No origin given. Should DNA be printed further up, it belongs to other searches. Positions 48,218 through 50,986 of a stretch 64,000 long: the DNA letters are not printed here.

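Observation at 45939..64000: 18-kb operon-like array of seven ADOP-like duplicated MacB/FtsX permeases that is not orphan: two ABC ATPase genes are embedded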

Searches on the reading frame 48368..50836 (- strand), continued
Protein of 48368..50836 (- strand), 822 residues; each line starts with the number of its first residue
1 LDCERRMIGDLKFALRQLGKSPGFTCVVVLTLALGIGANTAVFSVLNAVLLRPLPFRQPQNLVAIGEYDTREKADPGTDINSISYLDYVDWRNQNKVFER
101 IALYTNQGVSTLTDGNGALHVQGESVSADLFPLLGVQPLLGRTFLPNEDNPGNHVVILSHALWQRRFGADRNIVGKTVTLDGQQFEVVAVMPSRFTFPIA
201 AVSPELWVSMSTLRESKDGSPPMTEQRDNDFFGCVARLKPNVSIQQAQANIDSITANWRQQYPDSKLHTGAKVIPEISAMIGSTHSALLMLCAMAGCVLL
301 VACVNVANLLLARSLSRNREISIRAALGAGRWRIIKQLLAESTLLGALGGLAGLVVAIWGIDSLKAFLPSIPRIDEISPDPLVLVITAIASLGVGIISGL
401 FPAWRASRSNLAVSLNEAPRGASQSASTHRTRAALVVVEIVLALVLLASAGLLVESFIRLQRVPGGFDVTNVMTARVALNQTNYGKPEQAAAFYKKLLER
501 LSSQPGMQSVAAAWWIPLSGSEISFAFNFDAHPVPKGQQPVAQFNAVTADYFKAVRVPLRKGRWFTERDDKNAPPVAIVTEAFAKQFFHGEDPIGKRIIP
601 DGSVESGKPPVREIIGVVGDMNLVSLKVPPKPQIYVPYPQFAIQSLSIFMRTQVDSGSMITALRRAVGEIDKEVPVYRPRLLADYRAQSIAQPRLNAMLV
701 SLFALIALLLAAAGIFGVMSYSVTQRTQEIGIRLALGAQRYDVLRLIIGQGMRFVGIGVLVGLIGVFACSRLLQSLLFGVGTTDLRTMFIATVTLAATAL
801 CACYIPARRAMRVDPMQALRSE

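Call 60: predict_structure(alignment_id=A2)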
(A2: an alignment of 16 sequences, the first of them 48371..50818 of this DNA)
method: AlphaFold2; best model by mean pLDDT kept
length: 816 residues; sequences in the alignment: 16
mean_pLDDT: 73.9   pTM: 0.64
mean pLDDT of the five models: 73.9, 73.4, 72.3, 71.0, 64.5
residues with pLDDT >= 90: 72; 70-90: 469; 50-70: 216; < 50: 59
segments of 3 or more residues with pLDDT < 50: 45-47, 67-72, 192-196, 212-215, 272-277, 363-368, 403-419, 597-602
pLDDT, mean of each block of 10 residues (from residue 1): 67 71 77 70 55 78 54 63 86 86 70 76 86 89 81 87 88 83 80 57 73 55 73 87 86 69 68 50 70 77 67 62 68 74 78 71 49 64 67 61 45 41 66 80 83 83 89 70 83 90 89 68 67 75 91 93 86 91 87 59 74 85 83 77 89 86 80 83 74 78 76 64 62 68 73 81 72 71 81 75 60 47
secondary structure, 60 per line:
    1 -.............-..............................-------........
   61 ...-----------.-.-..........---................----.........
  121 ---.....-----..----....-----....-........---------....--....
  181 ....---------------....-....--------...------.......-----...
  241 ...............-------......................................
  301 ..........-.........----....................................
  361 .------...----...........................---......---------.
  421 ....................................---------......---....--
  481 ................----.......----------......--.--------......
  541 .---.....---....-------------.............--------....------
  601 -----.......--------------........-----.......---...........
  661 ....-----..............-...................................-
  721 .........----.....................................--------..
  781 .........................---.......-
elements in order (helices of 4 or more, strands of 3 or more residues): H2-14 H16-45 E56-63 H79-88 E92-107 E112-120 H124-128 H140-143 E149-152 H154-161 E171-174 E177-184 E200-203 H205-208 E226-232 H238-255 E263-269 H270-310 H312-320 H325-361 H375-401 H405-410 H420-456 E466-471 H475-478 H481-496 E501-507 E518-523 E535-541 H545-549 E553-556 E570-574 H575-582 E591-594 E606-612 E627-631 E640-646 H650-664 E670-675 H676-683 H685-719 H721-729 H734-770 H779-805 H809-815

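Call 61: search_protein_representatives(protein=window:48371-50818:-)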
Query: 816 residues. Proteins with E-value up to 0.001 (for the whole library): 304937; up to 1e-10: 180322; up to 1e-30: 70077. The best 150 are listed.
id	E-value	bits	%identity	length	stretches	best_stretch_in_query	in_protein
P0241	0.0e+00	1327.7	73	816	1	5-816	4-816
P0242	3.2e-214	729.7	45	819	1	3-816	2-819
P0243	3.3e-213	726.4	46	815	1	2-816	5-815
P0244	6.9e-209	712.1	45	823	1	4-816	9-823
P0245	8.0e-209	711.9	44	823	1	3-816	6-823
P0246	5.0e-208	709.3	45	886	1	3-816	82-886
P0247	1.3e-206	704.5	46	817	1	3-816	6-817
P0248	8.6e-206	701.9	45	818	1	4-816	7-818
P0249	5.3e-203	692.6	44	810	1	2-816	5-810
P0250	1.7e-201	687.7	45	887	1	2-816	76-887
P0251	3.3e-201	686.7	45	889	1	3-816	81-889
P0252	4.5e-201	686.3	44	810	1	4-816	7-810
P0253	5.3e-201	686.0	45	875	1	4-815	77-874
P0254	2.0e-200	684.1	44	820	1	2-816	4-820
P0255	2.8e-200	683.6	45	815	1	4-816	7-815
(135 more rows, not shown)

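Call 63: fold_search(model_id=the predicted structure, library=pdb)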
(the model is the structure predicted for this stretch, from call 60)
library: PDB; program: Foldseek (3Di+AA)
matches with E <= 10: 358; with E <= 0.001: 193
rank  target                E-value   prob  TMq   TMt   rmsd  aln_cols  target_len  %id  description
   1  9ge6_A                8.0e-19  1.00  0.44  0.45  12.4       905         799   15  Structure of E. coli YbbAP (released 2025-05-28)
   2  9ge7_A                5.9e-17  1.00  0.39  0.39  18.6       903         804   14  Structure of E. coli YbbAP with bound ATP analogue (released 2025-05-28)
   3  5gko_A                1.7e-14  1.00  0.36  0.45   5.8       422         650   19  Crystal structure of tripartite-type ABC transporter, MacB from Acinetobacter baumannii (released 2017-11-15)
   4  5lil_A                1.9e-14  1.00  0.25  0.31  10.9       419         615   18  Structure of Aggregatibacter actinomycetemcomitans MacB bound to ATPyS (P21) (released 2017-11-15)
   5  5lil_B                3.9e-13  1.00  0.24  0.31  10.6       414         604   18  Structure of Aggregatibacter actinomycetemcomitans MacB bound to ATPyS (P21) (released 2017-11-15)
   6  5lj6                  3.9e-13  1.00  0.24  0.29  10.3       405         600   20  Structure of Aggregatibacter actinomycetemcomitans MacB bound to ATPyS (P6522) (released 2017-11-15)
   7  5nik_J                7.2e-13  1.00  0.31  0.38   8.3       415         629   22  Structure of the MacAB-TolC ABC-type tripartite multidrug efflux pump (released 2017-05-24)
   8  5lj7_B                8.6e-13  1.00  0.24  0.31  10.3       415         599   18  Structure of Aggregatibacter actinomycetemcomitans MacB bound to ATP (P21) (released 2017-11-15)
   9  5xu1_M                1.6e-12  1.00  0.30  0.52   8.3       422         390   16  Structure of a non-canonical ABC transporter from Streptococcus pneumoniae R6 (released 2018-01-24)
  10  5xu1_S                6.9e-11  1.00  0.28  0.50   9.2       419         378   17  Structure of a non-canonical ABC transporter from Streptococcus pneumoniae R6 (released 2018-01-24)
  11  5lj7_A                8.2e-11  1.00  0.25  0.32  10.3       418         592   16  Structure of Aggregatibacter actinomycetemcomitans MacB bound to ATP (P21) (released 2017-11-15)
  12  9rlc_E                1.0e-10  1.00  0.28  0.45   9.1       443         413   14  LolCDE complex with Lpp lipoprotein (released 2026-01-21)
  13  9rld_E                3.3e-10  1.00  0.27  0.45   9.1       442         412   15  LolCDE complex with Lpp lipoprotein (released 2026-01-21)
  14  7arh_E                6.4e-10  1.00  0.27  0.45   9.6       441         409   14  LolCDE in complex with lipoprotein (released 2021-04-07)
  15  9rld_C                2.1e-09  1.00  0.24  0.43  11.5       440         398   16  LolCDE complex with Lpp lipoprotein (released 2026-01-21)
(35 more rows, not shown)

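Call 64: search_solved_structures(query=A2, max_evalue=0.001)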
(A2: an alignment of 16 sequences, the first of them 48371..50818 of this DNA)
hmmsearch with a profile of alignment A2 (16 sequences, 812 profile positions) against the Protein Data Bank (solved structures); distinct sequences matched with E-value up to 0.001: 17.
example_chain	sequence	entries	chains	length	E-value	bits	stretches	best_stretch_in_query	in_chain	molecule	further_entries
5lil_A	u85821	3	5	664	1.6e-38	135.5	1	532-812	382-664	Macrolide export ATP-binding/permease protein MacB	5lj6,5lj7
5gko_A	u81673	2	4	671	1.7e-33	118.8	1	516-811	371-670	Macrolide export ATP-binding/permease protein MacB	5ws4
5nik_J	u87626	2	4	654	2.2e-31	111.8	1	101-809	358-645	Macrolide export ATP-binding/permease protein MacB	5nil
5xu1_M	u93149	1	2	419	1.7e-26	95.6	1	275-407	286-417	ABC transporter permeae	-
3ftj_A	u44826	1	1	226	3e-14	55.1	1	531-632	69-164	Macrolide export ATP-binding/permease protein macB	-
9o9x_C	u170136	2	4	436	2.5e-11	45.5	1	693-812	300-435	ABC transporter permease YtrF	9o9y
9w37_A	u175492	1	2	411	1.6e-10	42.8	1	273-407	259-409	LolF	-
9w35_A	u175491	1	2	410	2.6e-10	42.1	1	273-406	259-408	LolF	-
9w2w_A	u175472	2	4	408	7.9e-10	40.5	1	273-406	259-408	LolF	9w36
5f9q_A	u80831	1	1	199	1.1e-08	36.7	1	521-632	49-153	Macrolide export ATP-binding/permease protein YknZ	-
5lj8_A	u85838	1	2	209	7.1e-08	34.1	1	97-241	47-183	Macrolide export ATP-binding/permease protein MacB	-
9qgy_M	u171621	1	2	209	7.3e-08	34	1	97-241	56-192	Macrolide export ATP-binding/permease protein MacB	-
5c59_A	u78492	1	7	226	8.4e-08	33.8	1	97-242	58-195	Macrolide export ATP-binding/permease protein MacB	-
9rli_E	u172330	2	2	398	2.7e-05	25.5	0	778-809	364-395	Lipoprotein-releasing system transmembrane protein LolE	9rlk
7arh_E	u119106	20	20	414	2.7e-05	25.5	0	778-809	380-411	Lipoprotein-releasing system transmembrane protein LolE | Lipoprotein transporter subunit LolE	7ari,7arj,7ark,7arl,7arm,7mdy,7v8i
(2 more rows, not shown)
